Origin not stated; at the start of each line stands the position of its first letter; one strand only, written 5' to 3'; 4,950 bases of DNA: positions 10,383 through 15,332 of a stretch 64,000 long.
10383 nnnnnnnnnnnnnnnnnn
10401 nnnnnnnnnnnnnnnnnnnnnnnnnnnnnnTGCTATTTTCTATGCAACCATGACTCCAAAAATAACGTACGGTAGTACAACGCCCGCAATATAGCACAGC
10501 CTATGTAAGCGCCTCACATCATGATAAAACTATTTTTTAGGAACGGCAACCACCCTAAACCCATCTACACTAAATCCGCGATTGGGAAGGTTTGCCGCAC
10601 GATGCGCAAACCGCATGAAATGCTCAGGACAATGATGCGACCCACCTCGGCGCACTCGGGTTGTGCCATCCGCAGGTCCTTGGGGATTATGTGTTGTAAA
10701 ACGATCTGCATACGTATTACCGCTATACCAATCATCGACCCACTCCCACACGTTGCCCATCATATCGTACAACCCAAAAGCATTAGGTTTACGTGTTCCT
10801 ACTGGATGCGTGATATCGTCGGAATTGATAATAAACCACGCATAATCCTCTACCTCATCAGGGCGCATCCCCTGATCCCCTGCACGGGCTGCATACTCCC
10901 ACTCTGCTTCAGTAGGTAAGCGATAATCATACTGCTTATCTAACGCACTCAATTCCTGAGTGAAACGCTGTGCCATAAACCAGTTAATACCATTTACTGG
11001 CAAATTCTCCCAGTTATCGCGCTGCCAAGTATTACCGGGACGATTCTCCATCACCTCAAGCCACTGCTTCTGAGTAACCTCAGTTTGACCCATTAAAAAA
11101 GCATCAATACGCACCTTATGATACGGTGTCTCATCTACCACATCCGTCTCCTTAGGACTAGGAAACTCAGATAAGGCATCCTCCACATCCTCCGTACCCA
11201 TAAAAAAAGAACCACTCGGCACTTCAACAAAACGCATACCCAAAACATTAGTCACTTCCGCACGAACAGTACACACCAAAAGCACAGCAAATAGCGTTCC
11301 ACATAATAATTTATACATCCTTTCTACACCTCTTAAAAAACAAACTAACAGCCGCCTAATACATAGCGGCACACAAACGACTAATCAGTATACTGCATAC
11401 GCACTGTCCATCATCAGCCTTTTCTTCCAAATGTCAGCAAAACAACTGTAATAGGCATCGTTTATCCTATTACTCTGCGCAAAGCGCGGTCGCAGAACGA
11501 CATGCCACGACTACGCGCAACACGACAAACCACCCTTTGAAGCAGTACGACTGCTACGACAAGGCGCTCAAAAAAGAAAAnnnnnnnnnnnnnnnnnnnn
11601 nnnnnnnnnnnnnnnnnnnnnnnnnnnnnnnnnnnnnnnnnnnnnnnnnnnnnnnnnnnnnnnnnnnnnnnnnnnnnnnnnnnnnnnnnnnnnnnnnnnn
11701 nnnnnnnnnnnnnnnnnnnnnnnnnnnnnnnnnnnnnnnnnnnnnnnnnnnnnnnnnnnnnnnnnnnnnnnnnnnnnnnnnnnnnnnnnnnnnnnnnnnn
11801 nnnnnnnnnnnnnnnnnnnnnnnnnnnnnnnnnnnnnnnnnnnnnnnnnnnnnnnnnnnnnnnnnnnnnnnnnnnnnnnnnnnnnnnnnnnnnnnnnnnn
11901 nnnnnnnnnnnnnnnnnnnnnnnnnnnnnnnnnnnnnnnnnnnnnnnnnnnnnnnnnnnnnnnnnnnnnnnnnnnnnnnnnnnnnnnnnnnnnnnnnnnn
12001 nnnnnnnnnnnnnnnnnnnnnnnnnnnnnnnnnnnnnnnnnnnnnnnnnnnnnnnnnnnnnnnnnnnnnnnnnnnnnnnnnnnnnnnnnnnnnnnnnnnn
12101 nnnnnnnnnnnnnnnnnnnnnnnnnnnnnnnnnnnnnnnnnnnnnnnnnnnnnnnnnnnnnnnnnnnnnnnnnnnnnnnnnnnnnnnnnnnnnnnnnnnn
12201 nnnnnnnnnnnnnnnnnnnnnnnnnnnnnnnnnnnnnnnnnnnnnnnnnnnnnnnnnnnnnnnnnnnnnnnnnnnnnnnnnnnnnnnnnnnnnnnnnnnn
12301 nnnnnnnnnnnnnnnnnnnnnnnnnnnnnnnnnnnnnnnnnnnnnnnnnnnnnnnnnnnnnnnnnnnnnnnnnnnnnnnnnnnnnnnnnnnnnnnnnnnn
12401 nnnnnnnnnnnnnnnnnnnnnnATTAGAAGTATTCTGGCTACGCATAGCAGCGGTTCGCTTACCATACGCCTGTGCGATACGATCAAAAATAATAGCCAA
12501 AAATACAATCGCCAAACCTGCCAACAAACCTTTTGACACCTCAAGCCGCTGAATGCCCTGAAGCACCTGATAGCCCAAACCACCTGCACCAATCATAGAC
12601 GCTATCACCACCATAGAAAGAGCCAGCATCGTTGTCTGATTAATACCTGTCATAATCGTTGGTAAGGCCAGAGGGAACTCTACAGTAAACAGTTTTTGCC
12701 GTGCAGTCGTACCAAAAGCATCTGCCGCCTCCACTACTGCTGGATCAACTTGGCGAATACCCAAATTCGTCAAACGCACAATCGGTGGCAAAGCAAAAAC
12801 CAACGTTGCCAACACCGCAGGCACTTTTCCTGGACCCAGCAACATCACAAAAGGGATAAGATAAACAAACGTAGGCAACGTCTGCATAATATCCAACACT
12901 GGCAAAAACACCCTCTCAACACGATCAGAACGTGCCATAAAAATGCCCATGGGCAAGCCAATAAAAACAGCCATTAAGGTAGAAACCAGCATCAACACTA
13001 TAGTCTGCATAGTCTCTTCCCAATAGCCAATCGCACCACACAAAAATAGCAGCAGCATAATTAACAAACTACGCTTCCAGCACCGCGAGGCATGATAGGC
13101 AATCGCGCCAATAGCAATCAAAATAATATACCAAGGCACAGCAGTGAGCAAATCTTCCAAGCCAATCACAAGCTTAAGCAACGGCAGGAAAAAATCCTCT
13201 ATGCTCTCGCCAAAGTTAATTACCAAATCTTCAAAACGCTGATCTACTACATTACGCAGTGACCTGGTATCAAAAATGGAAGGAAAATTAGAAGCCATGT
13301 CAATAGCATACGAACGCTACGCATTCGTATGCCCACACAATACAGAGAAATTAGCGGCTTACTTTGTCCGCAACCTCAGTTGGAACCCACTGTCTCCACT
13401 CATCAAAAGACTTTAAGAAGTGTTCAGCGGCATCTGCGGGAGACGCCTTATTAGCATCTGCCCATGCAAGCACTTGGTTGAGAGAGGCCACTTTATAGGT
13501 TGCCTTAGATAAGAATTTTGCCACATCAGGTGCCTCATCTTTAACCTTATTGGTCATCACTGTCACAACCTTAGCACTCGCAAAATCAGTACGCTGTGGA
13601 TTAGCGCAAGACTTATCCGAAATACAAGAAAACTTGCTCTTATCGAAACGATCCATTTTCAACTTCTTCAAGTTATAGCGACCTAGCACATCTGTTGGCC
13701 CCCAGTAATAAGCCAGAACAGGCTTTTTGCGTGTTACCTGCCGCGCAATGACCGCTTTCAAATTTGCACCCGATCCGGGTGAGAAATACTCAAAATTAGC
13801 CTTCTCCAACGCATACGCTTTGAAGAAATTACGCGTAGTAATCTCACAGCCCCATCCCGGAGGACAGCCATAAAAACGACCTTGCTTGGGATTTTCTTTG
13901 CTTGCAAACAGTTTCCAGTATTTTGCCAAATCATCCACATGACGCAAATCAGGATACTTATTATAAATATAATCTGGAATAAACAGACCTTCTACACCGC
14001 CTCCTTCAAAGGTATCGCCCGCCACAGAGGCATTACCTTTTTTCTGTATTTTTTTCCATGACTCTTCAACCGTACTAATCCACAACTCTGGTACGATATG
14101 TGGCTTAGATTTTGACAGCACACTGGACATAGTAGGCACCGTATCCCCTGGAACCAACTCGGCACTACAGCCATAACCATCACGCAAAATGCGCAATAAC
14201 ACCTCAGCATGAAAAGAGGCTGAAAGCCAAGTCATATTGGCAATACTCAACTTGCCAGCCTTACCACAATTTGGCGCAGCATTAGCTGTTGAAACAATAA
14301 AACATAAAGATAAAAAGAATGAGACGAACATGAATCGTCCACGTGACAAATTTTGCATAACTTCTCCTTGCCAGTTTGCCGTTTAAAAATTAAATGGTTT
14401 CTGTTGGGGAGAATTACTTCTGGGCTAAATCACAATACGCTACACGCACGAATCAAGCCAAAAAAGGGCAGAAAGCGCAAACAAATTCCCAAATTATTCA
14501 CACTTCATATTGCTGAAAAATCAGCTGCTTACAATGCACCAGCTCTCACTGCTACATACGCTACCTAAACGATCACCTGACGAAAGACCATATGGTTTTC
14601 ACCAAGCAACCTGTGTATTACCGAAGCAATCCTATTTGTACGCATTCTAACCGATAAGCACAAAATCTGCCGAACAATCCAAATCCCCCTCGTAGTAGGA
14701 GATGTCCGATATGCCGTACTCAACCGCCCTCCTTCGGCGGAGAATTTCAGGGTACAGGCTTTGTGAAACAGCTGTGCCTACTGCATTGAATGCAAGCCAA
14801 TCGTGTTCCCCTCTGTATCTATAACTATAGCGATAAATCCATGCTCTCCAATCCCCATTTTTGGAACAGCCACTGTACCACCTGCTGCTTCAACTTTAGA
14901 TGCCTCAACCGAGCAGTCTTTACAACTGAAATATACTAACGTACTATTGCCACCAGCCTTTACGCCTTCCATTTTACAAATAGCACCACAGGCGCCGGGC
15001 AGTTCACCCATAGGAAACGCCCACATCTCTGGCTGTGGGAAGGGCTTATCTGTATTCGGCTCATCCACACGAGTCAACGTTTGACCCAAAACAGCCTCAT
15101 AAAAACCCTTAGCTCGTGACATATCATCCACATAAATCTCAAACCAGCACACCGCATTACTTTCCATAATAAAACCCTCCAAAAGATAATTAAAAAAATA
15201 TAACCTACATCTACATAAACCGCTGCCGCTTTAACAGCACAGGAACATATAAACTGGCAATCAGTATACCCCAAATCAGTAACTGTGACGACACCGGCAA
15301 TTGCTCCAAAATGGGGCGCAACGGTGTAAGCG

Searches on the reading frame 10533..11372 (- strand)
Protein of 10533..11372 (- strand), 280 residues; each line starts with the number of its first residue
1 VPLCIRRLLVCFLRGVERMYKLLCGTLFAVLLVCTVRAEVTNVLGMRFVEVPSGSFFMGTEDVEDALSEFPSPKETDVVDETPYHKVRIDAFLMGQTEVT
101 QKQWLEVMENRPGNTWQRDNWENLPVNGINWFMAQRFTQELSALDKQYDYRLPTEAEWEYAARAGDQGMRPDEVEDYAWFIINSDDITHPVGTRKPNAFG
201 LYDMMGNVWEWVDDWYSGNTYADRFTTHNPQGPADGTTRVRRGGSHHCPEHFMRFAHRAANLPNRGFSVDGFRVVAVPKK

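Call 84: search_protein_families(library=ncbifam, proteins=[window:10533-11372:-], max_evalue=1)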
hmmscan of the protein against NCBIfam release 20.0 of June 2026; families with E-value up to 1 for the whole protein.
window:10533-11372:- (280 aa): 8 families
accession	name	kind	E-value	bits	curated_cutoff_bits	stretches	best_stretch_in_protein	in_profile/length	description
TIGR03525.2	GldK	equivalog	2.2e-26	93.1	350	3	187-276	309-405/408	T9SS ring complex lipoprotein PorK/GldK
NF051459.1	pyoverdine_PvdO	equivalog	4.4e-18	65.3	500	1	48-275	36-277/280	dihydropyoverdine dehydrogenase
TIGR03440.2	egtB_TIGR03440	equivalog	4.1e-17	62.4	360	2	122-274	272-412/413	ergothioneine biosynthesis protein EgtB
TIGR02171.1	Fb_sc_TIGR02171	subfamily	2e-16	59.2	544.35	2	148-245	157-247/912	TIGR02171 family lipoprotein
NF041186.1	SenA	equivalog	1.9e-12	47.3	420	2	124-276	271-382/382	selenoneine synthase SenA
TIGR03524.1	GldJ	equivalog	1.4e-11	43.8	458.2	2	183-217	332-366/559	gliding motility lipoprotein GldJ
TIGR03530.1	GldJ_short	equivalog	4e-09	35.9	382.9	2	190-230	291-330/396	gliding motility lipoprotein GldJ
TIGR04344.1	ovoA_Nterm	equivalog_domain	9.5e-09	34.6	400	1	123-218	295-386/444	5-histidylcysteine sulfoxide synthase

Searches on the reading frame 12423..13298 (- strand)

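Call 8: search_protein_families(library=ncbifam, proteins=[window:12423-13298:-], max_evalue=0.01)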
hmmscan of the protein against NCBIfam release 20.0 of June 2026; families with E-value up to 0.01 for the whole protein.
window:12423-13298:- (292 aa): 31 families (the best 25 are shown)
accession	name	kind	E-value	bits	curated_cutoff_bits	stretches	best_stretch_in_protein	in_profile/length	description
TIGR03416.1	ABC_choXWV_perm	equivalog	2.3e-81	273.2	363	1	18-274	10-266/267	choline ABC transporter permease subunit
NF008196.0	PRK10952.1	equivalog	4.7e-80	269.1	439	1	17-283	68-333/356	glycine betaine/L-proline ABC transporter permease ProW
TIGR01097.1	PhnE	equivalog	1.3e-16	60.8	216.7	1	92-277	57-246/252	phosphonate ABC transporter, permease protein PhnE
NF007545.0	PRK10160.1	equivalog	1.2e-15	57.7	342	1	92-270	76-255/275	taurine ABC transporter permease TauC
NF040733.1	ABC_perm_U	equivalog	7.7e-14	51.8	295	1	99-279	61-242/251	ABC transporter permease subunit SaoP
TIGR01183.1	ntrB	equivalog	1.6e-11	44.3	209.05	1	101-274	24-198/202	nitrate ABC transporter permease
NF045474.1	Opp2C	equivalog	8.5e-09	35.4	300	1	97-243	40-185/236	nickel transporter permease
NF008470.0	PRK11365.1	equivalog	1.5e-08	34.3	347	1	91-266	57-233/263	aliphatic sulfonate ABC transporter permease SsuC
TIGR00974.1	3a0107s02c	equivalog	2.3e-08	33.5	193.45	1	86-219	46-190/272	phosphate ABC transporter permease PstA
NF006939.0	PRK09421.1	equivalog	2.9e-08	33.4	262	1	161-219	96-154/230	molybdate ABC transporter permease subunit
NF008049.0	PRK10782.1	subfamily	5.3e-08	32.8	212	1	96-246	13-177/217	methionine ABC transporter permease MetI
NF008160.0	PRK10913.1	equivalog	6.7e-08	32.3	483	1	100-241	106-242/300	dipeptide ABC transporter permease DppC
NF007376.0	PRK09881.1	equivalog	4e-07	29.3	434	1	98-244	99-240/298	D,D-dipeptide ABC transporter permease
NF045473.1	Opp1C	equivalog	5.2e-07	29.4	350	1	99-244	70-214/267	nickel/cobalt ABC transporter permease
TIGR02138.1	phosphate_pstC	equivalog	1.1e-06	27.9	196.45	1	97-146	67-118/296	phosphate ABC transporter permease subunit PstC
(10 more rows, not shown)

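Call 9: search_protein_families(library=pfam, proteins=[window:12423-13298:-], max_evalue=0.001)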
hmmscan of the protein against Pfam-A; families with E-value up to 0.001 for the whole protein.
window:12423-13298:- (292 aa): 1 family
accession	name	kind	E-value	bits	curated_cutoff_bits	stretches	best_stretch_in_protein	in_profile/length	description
PF00528.27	BPD_transp_1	-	5.2e-30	105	26.4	1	114-282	1-182/184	Binding-protein-dependent transport system inner membrane component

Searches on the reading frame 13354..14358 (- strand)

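Call 8: search_protein_families(library=ncbifam, proteins=[window:13354-14358:-], max_evalue=0.01)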
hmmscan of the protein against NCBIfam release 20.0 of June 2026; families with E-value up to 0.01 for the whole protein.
window:13354-14358:- (335 aa): 2 families
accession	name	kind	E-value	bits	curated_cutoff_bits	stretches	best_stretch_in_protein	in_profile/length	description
NF008334.0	PRK11119.1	equivalog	1.8e-15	56.9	215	1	14-314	10-308/331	glycine betaine/L-proline ABC transporter substrate-binding protein ProX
TIGR03414.1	ABC_choline_bnd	subfamily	6.4e-11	42.1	379.05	1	80-324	52-271/291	choline ABC transporter substrate-binding protein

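Call 9: search_protein_families(library=pfam, proteins=[window:13354-14358:-], max_evalue=0.001)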
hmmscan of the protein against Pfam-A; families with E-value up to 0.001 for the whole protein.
window:13354-14358:- (335 aa): 1 family
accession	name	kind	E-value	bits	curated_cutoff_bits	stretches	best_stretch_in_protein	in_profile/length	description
PF04069.17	OpuAC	-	4.1e-51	174.5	21.2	1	36-316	2-256/257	Substrate binding domain of ABC-type glycine betaine transport system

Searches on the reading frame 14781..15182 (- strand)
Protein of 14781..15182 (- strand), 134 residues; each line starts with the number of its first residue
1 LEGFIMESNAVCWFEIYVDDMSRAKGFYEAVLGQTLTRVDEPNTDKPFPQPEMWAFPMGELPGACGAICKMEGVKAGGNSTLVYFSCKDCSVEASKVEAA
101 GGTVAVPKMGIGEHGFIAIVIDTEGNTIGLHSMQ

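Call 84: search_protein_families(library=ncbifam, proteins=[window:14781-15182:-], max_evalue=1)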
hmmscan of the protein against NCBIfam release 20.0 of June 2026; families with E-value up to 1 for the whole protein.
window:14781-15182:- (134 aa): 1 family
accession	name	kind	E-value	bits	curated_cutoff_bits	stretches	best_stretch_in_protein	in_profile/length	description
NF053614.1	AfsKbindKbpAStmc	equivalog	5.9e-08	32.7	250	1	11-131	5-112/231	AfsK-binding protein KbpA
